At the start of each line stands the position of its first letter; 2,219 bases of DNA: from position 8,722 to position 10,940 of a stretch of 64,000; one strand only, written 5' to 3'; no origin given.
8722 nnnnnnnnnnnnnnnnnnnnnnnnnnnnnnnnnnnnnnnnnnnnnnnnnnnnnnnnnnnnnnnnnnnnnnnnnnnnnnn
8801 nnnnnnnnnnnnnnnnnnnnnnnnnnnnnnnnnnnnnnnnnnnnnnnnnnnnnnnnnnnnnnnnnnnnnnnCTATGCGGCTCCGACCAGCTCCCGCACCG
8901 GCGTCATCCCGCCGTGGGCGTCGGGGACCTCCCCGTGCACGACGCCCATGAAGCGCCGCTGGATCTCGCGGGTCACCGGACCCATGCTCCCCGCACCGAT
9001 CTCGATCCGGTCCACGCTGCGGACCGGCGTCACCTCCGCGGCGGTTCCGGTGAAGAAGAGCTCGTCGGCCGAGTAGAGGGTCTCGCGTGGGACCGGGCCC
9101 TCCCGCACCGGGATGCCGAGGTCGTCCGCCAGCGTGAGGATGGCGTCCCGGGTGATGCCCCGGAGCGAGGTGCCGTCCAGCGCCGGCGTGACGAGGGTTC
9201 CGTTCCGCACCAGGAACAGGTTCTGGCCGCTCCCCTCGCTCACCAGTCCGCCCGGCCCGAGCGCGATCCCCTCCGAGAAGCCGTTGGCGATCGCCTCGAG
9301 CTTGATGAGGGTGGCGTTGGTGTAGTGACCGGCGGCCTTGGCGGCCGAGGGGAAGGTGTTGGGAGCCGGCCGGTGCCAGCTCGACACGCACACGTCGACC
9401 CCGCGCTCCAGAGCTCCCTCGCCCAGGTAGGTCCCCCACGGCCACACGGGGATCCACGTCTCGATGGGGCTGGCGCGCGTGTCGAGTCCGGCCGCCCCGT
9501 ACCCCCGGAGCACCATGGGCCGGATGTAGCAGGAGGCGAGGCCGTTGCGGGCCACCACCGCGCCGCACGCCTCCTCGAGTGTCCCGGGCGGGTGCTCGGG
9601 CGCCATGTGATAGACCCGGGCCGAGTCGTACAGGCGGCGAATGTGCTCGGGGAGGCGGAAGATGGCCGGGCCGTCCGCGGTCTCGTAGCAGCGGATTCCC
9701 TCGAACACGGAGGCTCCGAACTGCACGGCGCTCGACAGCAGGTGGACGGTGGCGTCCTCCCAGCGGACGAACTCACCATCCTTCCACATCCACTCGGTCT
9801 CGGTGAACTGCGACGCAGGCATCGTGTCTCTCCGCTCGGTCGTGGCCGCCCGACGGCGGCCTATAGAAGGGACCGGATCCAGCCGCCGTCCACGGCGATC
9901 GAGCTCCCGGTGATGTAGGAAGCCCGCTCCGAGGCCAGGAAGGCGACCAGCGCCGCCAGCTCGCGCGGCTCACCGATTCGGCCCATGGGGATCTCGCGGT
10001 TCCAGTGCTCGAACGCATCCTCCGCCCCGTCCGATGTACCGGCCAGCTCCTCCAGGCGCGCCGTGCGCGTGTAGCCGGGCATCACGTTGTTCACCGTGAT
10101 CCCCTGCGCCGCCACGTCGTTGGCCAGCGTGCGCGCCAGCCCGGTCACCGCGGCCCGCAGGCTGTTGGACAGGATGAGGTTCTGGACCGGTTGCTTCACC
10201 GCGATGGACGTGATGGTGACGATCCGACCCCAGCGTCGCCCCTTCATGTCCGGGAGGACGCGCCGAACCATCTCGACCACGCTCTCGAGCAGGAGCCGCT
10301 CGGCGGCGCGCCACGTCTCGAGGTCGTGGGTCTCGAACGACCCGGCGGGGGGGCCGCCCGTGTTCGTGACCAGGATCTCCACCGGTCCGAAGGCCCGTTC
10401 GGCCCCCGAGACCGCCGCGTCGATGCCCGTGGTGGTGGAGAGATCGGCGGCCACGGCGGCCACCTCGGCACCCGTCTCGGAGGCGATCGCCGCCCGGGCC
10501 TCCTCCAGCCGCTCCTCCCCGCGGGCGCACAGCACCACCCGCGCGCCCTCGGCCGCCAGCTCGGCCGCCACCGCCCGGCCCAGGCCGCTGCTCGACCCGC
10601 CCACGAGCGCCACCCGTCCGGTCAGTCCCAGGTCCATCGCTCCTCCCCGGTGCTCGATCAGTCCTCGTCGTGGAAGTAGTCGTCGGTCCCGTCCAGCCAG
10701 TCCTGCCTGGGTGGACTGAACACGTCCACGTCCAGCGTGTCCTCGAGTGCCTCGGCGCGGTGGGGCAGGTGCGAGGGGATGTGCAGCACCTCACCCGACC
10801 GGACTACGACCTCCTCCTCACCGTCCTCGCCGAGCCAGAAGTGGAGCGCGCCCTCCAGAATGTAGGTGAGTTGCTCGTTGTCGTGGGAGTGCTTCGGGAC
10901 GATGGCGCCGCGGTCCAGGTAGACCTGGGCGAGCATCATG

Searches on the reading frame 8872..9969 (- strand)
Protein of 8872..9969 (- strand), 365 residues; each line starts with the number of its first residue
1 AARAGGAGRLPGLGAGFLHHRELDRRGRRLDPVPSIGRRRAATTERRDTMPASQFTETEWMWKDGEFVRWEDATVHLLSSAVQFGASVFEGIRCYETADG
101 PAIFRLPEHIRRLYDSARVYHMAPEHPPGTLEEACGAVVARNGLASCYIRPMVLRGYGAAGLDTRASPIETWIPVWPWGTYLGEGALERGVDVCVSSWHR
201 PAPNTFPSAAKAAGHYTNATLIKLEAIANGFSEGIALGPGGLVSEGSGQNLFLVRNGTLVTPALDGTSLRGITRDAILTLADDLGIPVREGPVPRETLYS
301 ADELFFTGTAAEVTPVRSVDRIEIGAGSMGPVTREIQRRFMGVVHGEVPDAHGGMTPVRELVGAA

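Call 82: search_protein_families(library=pfam, proteins=[window:8872-9969:-], max_evalue=0.0001)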
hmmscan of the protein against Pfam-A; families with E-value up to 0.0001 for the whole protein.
window:8872-9969:- (365 aa): 1 family
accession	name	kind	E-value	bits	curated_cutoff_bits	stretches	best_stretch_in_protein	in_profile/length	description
PF01063.24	Aminotran_4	-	4.7e-48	164.4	28.5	1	88-319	2-223/223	Amino-transferase class IV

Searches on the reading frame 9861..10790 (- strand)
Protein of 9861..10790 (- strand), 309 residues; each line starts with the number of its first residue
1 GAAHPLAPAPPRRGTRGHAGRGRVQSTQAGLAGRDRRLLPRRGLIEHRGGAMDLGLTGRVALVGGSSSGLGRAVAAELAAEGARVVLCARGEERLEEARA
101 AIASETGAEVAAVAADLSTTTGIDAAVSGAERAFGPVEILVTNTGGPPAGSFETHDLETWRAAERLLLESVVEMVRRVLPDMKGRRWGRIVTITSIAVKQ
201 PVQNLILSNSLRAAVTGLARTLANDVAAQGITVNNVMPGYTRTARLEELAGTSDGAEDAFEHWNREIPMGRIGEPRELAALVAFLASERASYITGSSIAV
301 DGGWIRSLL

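Call 82: search_protein_families(library=pfam, proteins=[window:9861-10790:-], max_evalue=0.0001)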
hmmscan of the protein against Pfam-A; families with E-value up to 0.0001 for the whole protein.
window:9861-10790:- (309 aa): 3 families
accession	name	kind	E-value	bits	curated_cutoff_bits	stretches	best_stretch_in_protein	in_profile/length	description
PF13561.12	adh_short_C2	-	4e-53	180.9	27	1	67-304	5-235/236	Enoyl-(Acyl carrier protein) reductase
PF00106.31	adh_short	-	3.3e-45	154.4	26.6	1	60-248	2-189/195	short chain dehydrogenase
PF08659.16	KR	-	2.1e-08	34.7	22.6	1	62-162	4-107/180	KR domain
